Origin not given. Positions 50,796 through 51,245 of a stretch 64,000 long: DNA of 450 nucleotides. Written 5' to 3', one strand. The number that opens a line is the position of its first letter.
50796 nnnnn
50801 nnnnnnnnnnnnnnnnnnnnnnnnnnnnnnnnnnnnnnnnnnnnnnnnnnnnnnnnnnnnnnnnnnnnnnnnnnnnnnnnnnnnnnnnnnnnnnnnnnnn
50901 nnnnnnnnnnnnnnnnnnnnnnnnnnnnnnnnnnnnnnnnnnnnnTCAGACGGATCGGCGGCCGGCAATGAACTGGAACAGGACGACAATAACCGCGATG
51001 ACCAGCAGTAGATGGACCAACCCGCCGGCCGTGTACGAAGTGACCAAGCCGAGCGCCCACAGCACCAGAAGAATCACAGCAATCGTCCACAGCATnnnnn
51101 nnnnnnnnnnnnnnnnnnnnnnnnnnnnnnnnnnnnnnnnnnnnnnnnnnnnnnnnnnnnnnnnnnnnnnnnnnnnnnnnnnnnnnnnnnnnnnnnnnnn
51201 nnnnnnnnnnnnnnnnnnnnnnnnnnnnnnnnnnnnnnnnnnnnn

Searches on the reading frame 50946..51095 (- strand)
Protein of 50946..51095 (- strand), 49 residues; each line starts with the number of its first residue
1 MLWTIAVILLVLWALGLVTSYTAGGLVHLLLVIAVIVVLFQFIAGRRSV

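Call 9: search_protein_families(library=pfam, proteins=[window:50946-51095:-], max_evalue=0.01)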
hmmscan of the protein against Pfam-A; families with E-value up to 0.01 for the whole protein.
window:50946-51095:- (49 aa): 1 family
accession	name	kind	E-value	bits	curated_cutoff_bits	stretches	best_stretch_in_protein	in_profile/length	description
PF18919.5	DUF5670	-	1.7e-16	60.4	23.5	1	1-43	1-42/43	Family of unknown function (DUF5670)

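Call 13: find_encoding_contigs(protein=window:50946-51095:-, flank=10000, max_places=10)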
Protein window:50946-51095:- (49 aa): no gene with exactly this product is on record in the collection.

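Call 41: find_homologous_proteins(query=window:50949-51095:-, max_evalue=0.00001)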
Query seq(49 aa) (49 aa): 6128 proteins with E <= 0.00001 among 6333 candidates; the best 120 are listed.
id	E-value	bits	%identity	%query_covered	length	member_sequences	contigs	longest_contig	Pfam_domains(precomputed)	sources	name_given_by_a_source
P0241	1.9e-19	85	100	100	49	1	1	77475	PF18919.6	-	-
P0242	8.4e-19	83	96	100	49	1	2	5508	PF18919.6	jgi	jgi:Family of unknown function (DUF5670)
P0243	2.5e-18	82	94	100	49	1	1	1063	PF18919.6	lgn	-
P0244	2.8e-18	82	94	98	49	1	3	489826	PF18919.6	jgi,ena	jgi:hypothetical protein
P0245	3.2e-18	81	94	100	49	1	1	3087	PF18919.6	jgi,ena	jgi:hypothetical protein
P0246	3.6e-18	81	90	100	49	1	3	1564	PF18919.6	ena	-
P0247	3.6e-18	81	92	98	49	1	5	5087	PF18919.6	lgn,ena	-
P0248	4.9e-18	81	94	100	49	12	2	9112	PF18919.6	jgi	jgi:uncharacterized protein DUF5670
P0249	5.4e-18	81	90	100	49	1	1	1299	PF18919.6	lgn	-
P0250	5.5e-18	81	88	100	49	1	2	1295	PF18919.6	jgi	jgi:hypothetical protein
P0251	6.0e-18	80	92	98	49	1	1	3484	PF18919.6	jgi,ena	-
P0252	7.2e-18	80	88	100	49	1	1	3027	PF18919.6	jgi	jgi:hypothetical protein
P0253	8.1e-18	80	92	100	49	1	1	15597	PF18919.6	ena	-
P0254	8.6e-18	80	90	100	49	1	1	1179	PF18919.6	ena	-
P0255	8.6e-18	80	92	98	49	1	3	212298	PF18919.6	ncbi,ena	-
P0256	9.4e-18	80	92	98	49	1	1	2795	PF18919.6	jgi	jgi:Family of unknown function (DUF5670)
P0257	1.0e-17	80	92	98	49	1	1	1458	PF18919.6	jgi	jgi:hypothetical protein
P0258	1.1e-17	80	86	100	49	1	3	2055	PF18919.6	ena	-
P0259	1.2e-17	80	86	100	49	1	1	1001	PF18919.6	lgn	-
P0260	1.2e-17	80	86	100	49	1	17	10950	PF18919.6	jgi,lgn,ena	jgi:hypothetical protein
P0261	1.2e-17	80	88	100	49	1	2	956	PF18919.6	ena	-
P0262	1.2e-17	79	90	100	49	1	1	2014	PF18919.6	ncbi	-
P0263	1.3e-17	79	92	98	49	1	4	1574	PF18919.6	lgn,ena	-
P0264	1.3e-17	79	86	100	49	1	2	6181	PF18919.6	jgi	jgi:hypothetical protein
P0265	1.3e-17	79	86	100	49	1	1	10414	PF18919.6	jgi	jgi:Family of unknown function (DUF5670)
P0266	1.3e-17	79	90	100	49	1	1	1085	PF18919.6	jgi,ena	-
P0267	1.3e-17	79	88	100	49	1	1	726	PF18919.6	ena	-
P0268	1.3e-17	79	90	98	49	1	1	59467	PF18919.6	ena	-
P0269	1.4e-17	79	86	100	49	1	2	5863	PF18919.6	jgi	jgi:uncharacterized protein DUF5670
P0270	1.4e-17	79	92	100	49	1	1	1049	PF18919.6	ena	-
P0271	1.4e-17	79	88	100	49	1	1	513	PF18919.6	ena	-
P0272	1.5e-17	79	84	100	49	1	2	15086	PF18919.6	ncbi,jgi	jgi:uncharacterized protein DUF5670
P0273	1.5e-17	79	84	100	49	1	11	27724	PF18919.6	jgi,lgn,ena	jgi:hypothetical protein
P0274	1.5e-17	79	88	98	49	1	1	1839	PF18919.6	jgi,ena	jgi:hypothetical protein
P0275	1.5e-17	79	88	100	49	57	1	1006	PF18919.6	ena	-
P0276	1.6e-17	79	88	100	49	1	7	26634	PF18919.6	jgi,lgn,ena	jgi:hypothetical protein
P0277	1.6e-17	79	90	98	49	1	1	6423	PF18919.6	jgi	jgi:Family of unknown function (DUF5670)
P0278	1.7e-17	79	84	100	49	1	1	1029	PF18919.6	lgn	-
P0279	1.7e-17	79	86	100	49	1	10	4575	PF18919.6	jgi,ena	-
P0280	1.7e-17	79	88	100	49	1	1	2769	PF18919.6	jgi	jgi:hypothetical protein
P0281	1.8e-17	79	90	100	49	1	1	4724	PF18919.6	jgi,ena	jgi:hypothetical protein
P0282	1.8e-17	79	90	98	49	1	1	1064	PF18919.6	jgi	jgi:Family of unknown function (DUF5670)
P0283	1.8e-17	79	88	100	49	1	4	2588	PF18919.6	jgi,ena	jgi:hypothetical protein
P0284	1.8e-17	79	94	98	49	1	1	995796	PF18919.6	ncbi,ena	-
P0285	1.9e-17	79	84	100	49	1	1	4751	PF18919.6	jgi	jgi:hypothetical protein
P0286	1.9e-17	79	84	100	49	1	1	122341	PF18919.6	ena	-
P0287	1.9e-17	79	86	100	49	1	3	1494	PF18919.6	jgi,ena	jgi:Family of unknown function (DUF5670)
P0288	1.9e-17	79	90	100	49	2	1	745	PF18919.6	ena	-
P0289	2.0e-17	79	92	98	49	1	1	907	PF18919.6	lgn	-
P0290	2.0e-17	79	88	98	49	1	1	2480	PF18919.6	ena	-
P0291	2.0e-17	79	90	100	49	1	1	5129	PF18919.6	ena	-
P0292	2.0e-17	79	88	100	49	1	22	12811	PF18919.6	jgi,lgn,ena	jgi:hypothetical protein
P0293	2.0e-17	79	90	98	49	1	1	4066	PF18919.6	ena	-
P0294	2.0e-17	79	94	98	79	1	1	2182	PF18919.6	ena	-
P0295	2.1e-17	79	88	100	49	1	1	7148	PF18919.6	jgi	jgi:hypothetical protein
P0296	2.1e-17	79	90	100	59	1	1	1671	PF18919.6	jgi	-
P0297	2.1e-17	79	82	100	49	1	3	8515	PF18919.6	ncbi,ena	-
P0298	2.1e-17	79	92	98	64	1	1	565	PF18919.6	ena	-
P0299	2.2e-17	79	88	100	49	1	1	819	PF18919.6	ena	-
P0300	2.2e-17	79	90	98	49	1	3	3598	PF18919.6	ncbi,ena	ncbi:MAG TPA: lmo0937 family membrane protein [Methylomirabilota bacterium]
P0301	2.3e-17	79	86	100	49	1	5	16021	PF18919.6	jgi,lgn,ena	jgi:hypothetical protein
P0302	2.3e-17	79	86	100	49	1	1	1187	PF18919.6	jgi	-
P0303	2.3e-17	79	88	100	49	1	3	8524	PF18919.6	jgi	jgi:hypothetical protein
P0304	2.4e-17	79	90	98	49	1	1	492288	PF18919.6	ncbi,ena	-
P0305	2.4e-17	79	88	98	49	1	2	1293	PF18919.6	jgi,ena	jgi:Family of unknown function (DUF5670)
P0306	2.4e-17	79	84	100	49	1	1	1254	PF18919.6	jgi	jgi:hypothetical protein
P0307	2.4e-17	79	88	98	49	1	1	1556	PF18919.6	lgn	-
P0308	2.6e-17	79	86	100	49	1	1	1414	PF18919.6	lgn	-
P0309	2.6e-17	79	92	100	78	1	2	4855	PF18919.6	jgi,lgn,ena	-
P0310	2.6e-17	79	90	98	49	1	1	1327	PF18919.6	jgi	-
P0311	2.8e-17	78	90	98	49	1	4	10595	PF18919.6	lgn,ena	-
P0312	2.8e-17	78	86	100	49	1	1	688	PF18919.6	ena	-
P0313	2.8e-17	78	86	100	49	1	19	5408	PF18919.6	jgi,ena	jgi:hypothetical protein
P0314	2.8e-17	78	86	100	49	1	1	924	PF18919.6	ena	-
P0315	2.9e-17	78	90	100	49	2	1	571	PF18919.6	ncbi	-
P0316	2.9e-17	78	88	100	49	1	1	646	PF18919.6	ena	-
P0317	2.9e-17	78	90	100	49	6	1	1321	PF18919.6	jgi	jgi:hypothetical protein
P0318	3.0e-17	78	86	100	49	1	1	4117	PF18919.6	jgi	jgi:hypothetical protein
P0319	3.1e-17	78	86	100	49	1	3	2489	PF18919.6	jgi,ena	jgi:hypothetical protein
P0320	3.1e-17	78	86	100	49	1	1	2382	PF18919.6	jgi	jgi:Family of unknown function (DUF5670)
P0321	3.1e-17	78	86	100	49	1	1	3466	PF18919.6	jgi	jgi:Family of unknown function (DUF5670)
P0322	3.1e-17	78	90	100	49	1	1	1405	PF18919.6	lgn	-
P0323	3.2e-17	78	84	100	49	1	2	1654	PF18919.6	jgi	jgi:Family of unknown function (DUF5670)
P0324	3.2e-17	78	86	100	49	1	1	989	PF18919.6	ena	-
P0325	3.3e-17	78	86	100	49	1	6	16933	PF18919.6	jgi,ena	jgi:hypothetical protein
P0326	3.3e-17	78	84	100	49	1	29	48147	PF18919.6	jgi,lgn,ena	jgi:hypothetical protein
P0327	3.3e-17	78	84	100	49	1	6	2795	PF18919.6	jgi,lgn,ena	jgi:hypothetical protein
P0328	3.4e-17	78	88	100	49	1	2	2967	PF18919.6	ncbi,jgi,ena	-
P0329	3.4e-17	78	88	98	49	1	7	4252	PF18919.6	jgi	jgi:hypothetical protein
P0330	3.4e-17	78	88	98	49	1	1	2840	PF18919.6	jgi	jgi:hypothetical protein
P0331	3.4e-17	78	84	100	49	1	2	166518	PF18919.6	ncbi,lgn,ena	-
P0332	3.5e-17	78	86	100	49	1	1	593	PF18919.6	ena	-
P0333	3.5e-17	78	82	100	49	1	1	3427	PF18919.6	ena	-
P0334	3.7e-17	78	90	100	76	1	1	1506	PF18919.6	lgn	-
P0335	3.7e-17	78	84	100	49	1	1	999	PF18919.6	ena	-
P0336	3.8e-17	78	90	100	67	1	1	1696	PF18919.6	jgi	-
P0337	4.0e-17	78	84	100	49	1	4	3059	PF18919.6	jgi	jgi:hypothetical protein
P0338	4.1e-17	78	88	100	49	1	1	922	PF18919.6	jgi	jgi:hypothetical protein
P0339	4.3e-17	78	88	100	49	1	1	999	PF18919.6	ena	-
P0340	4.3e-17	78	84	100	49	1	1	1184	PF18919.6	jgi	jgi:hypothetical protein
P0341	4.3e-17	78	84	100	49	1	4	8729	PF18919.6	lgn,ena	-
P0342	4.3e-17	78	84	100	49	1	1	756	PF18919.6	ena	-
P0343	4.3e-17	78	84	100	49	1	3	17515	PF18919.6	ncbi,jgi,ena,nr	ncbi:MAG: lmo0937 family membrane protein [Candidatus Rokubacteria bacterium]|jgi:hypothetical prote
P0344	4.4e-17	78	84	100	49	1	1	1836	PF18919.6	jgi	jgi:hypothetical protein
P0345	4.6e-17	78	86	100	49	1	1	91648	PF18919.6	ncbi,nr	ncbi:MAG: lmo0937 family membrane protein [Candidatus Rokubacteria bacterium]|nr:lmo0937 family memb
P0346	4.6e-17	78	84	100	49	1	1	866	PF18919.6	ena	-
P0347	4.6e-17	78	84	100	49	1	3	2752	PF18919.6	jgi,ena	jgi:hypothetical protein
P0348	4.7e-17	78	82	100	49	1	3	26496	PF18919.6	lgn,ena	-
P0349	4.8e-17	78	86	100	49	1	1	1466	PF18919.6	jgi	jgi:hypothetical protein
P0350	4.9e-17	78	82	100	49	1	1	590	PF18919.6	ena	-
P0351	4.9e-17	78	88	100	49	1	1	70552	PF18919.6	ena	-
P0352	4.9e-17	78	82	100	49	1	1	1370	PF18919.6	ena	-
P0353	4.9e-17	78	84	100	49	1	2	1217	PF18919.6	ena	-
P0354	4.9e-17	78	86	100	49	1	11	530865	PF18919.6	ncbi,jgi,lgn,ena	jgi:hypothetical protein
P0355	4.9e-17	78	88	100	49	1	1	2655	PF18919.6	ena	-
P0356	5.0e-17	78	86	100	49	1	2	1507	PF18919.6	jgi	jgi:uncharacterized protein DUF5670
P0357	5.1e-17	78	86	100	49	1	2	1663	PF18919.6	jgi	jgi:hypothetical protein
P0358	5.1e-17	78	86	100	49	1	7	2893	PF18919.6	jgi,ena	-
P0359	5.3e-17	78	83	98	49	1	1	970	PF18919.6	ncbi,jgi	jgi:uncharacterized protein DUF5670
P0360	5.3e-17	78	88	100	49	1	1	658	PF18919.6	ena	-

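Call 42: find_encoding_contigs(protein=P0244, flank=3000, max_places=10)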
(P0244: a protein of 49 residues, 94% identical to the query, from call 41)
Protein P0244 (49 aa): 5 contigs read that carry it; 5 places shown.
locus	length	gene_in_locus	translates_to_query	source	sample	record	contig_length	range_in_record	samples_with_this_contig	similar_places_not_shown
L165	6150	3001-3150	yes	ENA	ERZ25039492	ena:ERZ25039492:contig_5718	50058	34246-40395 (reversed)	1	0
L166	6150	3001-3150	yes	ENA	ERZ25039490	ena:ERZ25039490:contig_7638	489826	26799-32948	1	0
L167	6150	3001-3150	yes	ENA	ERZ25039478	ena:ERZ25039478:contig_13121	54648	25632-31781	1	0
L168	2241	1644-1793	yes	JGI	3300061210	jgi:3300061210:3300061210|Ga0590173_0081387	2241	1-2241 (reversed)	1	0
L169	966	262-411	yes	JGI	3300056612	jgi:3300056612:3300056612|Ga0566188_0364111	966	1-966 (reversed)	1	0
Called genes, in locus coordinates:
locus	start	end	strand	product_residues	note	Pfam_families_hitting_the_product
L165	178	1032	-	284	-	-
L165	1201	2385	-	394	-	PF02163:Peptidase_M50, PF00571:CBS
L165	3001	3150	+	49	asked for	PF18919:DUF5670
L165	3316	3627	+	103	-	PF04972:BON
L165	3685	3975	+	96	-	-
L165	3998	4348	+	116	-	-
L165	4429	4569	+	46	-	-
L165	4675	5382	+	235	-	PF09335:VTT_dom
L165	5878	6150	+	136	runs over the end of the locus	PF01878:EVE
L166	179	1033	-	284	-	-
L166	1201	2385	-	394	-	PF02163:Peptidase_M50, PF00571:CBS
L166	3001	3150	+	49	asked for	PF18919:DUF5670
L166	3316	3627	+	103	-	PF04972:BON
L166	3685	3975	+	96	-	-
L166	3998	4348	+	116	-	-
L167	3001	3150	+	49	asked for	PF18919:DUF5670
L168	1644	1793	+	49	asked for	PF18919:DUF5670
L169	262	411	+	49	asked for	PF18919:DUF5670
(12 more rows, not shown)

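Call 43: find_encoding_contigs(protein=P0284, flank=3000, max_places=10)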
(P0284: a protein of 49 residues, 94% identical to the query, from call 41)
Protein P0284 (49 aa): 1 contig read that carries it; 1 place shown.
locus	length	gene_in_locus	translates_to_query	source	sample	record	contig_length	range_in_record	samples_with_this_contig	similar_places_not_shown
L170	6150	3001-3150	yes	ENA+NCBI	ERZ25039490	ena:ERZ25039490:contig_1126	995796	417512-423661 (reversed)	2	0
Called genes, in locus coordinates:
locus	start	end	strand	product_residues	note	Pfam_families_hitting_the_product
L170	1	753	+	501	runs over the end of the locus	PF00154:RecA_N (weak), PF03796:DnaB_C (faint), PF05625:PAXNEB (faint), PF06745:ATPase, PF08423:Rad51 (weak), PF13481:AAA_25 (weak), PF23442:DUF7125 (weak), PF06745:ATPase, +4 more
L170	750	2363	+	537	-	PF13185:GAF_2, PF01590:GAF, PF13492:GAF_3, PF00512:HisKA, PF02518:HATPase_c, PF00072:Response_reg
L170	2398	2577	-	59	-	PF05532:CsbD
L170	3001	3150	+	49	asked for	PF18919:DUF5670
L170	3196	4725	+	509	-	PF02310:B12-binding (weak), PF04055:Radical_SAM, PF13282:DUF4070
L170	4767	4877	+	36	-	-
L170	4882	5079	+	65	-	PF04972:BON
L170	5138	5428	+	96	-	-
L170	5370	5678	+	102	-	-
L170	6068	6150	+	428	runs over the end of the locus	PF11737:DUF3300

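Call 44: find_encoding_contigs(protein=P0345, flank=3000, max_places=10)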
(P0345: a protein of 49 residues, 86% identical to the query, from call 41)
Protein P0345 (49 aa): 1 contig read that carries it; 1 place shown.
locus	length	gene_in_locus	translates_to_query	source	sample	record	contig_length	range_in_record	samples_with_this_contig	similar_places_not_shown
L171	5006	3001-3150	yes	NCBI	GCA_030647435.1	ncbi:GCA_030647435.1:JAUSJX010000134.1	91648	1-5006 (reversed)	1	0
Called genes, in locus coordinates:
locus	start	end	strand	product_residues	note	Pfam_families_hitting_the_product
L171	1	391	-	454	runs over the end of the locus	PF00171:Aldedh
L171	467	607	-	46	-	PF01972:SDH_protease (weak)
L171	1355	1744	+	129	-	PF02777:Sod_Fe_C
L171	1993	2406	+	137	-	PF00072:Response_reg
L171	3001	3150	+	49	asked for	PF18919:DUF5670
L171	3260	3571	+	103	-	PF04972:BON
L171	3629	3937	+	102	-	-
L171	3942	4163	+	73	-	-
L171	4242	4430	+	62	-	PF28077:THIVI_2564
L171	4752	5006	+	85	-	PF05239:PRC (weak)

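Call 45: find_encoding_contigs(protein=P0326, flank=3000, max_places=10)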
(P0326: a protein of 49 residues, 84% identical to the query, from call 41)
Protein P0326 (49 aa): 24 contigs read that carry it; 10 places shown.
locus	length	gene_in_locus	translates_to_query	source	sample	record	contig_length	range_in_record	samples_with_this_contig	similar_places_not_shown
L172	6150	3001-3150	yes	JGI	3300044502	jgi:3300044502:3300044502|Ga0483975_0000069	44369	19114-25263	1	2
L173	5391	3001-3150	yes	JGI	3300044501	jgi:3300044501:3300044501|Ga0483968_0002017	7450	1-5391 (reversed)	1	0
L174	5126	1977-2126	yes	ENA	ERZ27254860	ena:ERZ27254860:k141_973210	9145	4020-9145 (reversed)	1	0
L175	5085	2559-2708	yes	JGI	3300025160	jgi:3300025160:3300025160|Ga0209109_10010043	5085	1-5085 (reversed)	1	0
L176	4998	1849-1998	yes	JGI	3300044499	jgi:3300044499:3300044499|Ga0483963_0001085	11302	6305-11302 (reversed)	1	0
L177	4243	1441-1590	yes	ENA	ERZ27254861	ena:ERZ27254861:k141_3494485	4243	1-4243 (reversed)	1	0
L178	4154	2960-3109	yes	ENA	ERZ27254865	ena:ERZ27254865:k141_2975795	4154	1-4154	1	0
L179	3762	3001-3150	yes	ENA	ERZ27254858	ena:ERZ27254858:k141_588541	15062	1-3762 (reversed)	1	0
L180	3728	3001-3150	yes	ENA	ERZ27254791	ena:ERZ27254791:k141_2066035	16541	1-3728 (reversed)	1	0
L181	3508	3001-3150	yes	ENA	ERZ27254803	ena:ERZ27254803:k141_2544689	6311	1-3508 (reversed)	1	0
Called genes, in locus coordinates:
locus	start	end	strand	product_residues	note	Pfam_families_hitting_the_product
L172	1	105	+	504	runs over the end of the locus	PF01520:Amidase_3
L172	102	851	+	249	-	PF01138:RNase_PH, PF03725:RNase_PH_C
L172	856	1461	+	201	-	PF01725:Ham1p_like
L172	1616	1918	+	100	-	-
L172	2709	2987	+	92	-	-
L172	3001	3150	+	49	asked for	PF18919:DUF5670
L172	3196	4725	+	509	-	PF02310:B12-binding, PF04055:Radical_SAM, PF13282:DUF4070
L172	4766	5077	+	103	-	PF04972:BON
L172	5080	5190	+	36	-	-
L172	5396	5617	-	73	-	-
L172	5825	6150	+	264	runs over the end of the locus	-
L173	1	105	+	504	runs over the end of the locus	PF01520:Amidase_3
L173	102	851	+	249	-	PF01138:RNase_PH, PF03725:RNase_PH_C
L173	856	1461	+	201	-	PF01725:Ham1p_like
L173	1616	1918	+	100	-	-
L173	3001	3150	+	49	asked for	PF18919:DUF5670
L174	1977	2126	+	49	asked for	PF18919:DUF5670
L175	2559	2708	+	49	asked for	PF18919:DUF5670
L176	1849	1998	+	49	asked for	PF18919:DUF5670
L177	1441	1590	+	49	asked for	PF18919:DUF5670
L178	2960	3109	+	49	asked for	PF18919:DUF5670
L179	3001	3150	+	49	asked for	PF18919:DUF5670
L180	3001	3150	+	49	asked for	PF18919:DUF5670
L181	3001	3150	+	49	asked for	PF18919:DUF5670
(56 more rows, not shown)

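Call 54: search_protein_families(library=ncbifam, proteins=[window:50946-51095:-], max_evalue=0.01)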
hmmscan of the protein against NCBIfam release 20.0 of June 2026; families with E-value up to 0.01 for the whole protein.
window:50946-51095:- (49 aa): 1 family
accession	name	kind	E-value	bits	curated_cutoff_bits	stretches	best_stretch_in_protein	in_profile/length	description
NF033488.1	lmo0937_fam_TM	equivalog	8.1e-18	64.2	30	1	2-45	1-43/43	lmo0937 family membrane protein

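Call 88: find_encoding_contigs(protein=P0354, flank=10000, max_places=8)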
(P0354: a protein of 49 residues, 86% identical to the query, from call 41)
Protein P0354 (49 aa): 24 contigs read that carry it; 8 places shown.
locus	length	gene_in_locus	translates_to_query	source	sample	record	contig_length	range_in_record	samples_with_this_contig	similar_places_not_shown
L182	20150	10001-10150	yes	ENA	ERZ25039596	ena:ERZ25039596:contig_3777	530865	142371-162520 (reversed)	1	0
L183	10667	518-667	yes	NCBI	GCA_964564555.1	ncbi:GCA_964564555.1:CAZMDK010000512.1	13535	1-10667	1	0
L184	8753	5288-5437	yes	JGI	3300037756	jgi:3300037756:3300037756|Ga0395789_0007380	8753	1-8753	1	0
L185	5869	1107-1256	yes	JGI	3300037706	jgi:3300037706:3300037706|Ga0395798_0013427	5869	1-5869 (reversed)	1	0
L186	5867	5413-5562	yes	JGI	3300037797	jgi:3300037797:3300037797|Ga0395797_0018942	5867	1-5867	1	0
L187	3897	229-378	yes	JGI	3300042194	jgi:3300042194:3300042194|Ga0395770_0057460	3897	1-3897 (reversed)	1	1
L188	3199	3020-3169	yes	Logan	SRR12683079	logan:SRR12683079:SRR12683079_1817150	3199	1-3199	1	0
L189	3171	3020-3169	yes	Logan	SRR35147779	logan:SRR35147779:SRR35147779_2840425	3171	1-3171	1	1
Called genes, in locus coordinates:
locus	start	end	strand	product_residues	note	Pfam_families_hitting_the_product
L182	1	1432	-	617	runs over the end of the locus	PF21706:FCSD_central, PF09242:FCSD-flav_bind, PF13501:SoxY, PF08770:SoxZ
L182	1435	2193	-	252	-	PF07992:Pyr_redox_2, PF01266:DAO (faint), PF13450:NAD_binding_8 (faint)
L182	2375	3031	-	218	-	PF02738:MoCoBD_1 (faint)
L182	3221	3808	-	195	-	PF02738:MoCoBD_1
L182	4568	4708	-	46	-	PF01799:Fer2_2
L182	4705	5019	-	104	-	PF00111:Fer2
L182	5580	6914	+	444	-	PF11638:DnaA_N, PF00308:Bac_DnaA, PF01695:IstB_IS21, PF00004:AAA (weak), PF08299:Bac_DnaA_C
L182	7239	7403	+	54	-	PF09723:Zn_ribbon_8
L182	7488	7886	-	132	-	-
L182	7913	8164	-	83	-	-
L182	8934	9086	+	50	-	-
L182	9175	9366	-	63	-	-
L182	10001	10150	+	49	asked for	PF18919:DUF5670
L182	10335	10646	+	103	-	PF04972:BON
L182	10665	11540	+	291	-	-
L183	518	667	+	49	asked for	PF18919:DUF5670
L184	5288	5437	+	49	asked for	PF18919:DUF5670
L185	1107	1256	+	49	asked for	PF18919:DUF5670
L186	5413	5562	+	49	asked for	PF18919:DUF5670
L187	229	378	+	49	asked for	PF18919:DUF5670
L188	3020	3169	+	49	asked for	PF18919:DUF5670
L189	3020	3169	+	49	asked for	PF18919:DUF5670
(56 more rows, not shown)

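Call 89: find_encoding_contigs(protein=P0255, flank=10000, max_places=5)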
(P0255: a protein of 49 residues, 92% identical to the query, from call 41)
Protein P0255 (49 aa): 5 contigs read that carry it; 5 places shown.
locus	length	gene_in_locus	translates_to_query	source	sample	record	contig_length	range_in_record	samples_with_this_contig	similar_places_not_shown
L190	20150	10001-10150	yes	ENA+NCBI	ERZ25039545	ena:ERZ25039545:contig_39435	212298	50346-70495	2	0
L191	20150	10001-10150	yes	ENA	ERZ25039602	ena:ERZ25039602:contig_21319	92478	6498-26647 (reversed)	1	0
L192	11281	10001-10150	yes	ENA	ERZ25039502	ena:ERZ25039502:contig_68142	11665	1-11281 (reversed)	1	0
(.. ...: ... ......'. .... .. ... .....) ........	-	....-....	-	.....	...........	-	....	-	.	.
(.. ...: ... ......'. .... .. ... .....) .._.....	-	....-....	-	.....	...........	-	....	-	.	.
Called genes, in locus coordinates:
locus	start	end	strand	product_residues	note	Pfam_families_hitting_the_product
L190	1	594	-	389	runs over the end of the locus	PF00108:Thiolase_N (weak), PF08545:ACP_syn_III, PF08541:ACP_syn_III_C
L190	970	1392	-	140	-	PF00072:Response_reg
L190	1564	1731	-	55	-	PF02518:HATPase_c (weak)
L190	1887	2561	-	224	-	PF00480:ROK (faint)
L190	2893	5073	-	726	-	PF13089:PP_kinase_N, PF02503:PP_kinase, PF17941:PP_kinase_C_1, PF13091:PLDc_2 (faint), PF13090:PP_kinase_C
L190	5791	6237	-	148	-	PF08327:AHSA1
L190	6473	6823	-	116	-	PF00872:Transposase_mut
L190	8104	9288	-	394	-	PF02163:Peptidase_M50, PF00571:CBS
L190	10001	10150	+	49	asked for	PF18919:DUF5670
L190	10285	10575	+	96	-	-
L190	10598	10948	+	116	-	-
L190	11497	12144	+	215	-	PF09335:VTT_dom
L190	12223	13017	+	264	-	PF01590:GAF, PF13185:GAF_2, PF00512:HisKA, PF04392:ABC_sub_bind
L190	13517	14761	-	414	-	PF01266:DAO (faint), PF01494:FAD_binding_3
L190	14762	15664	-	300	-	PF00561:Abhydrolase_1, PF12146:Hydrolase_4, PF12697:Abhydrolase_6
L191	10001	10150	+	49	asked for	PF18919:DUF5670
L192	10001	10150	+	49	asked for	PF18919:DUF5670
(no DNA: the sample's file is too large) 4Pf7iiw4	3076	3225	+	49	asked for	PF18919:DUF5670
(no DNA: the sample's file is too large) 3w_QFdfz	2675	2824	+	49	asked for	PF18919:DUF5670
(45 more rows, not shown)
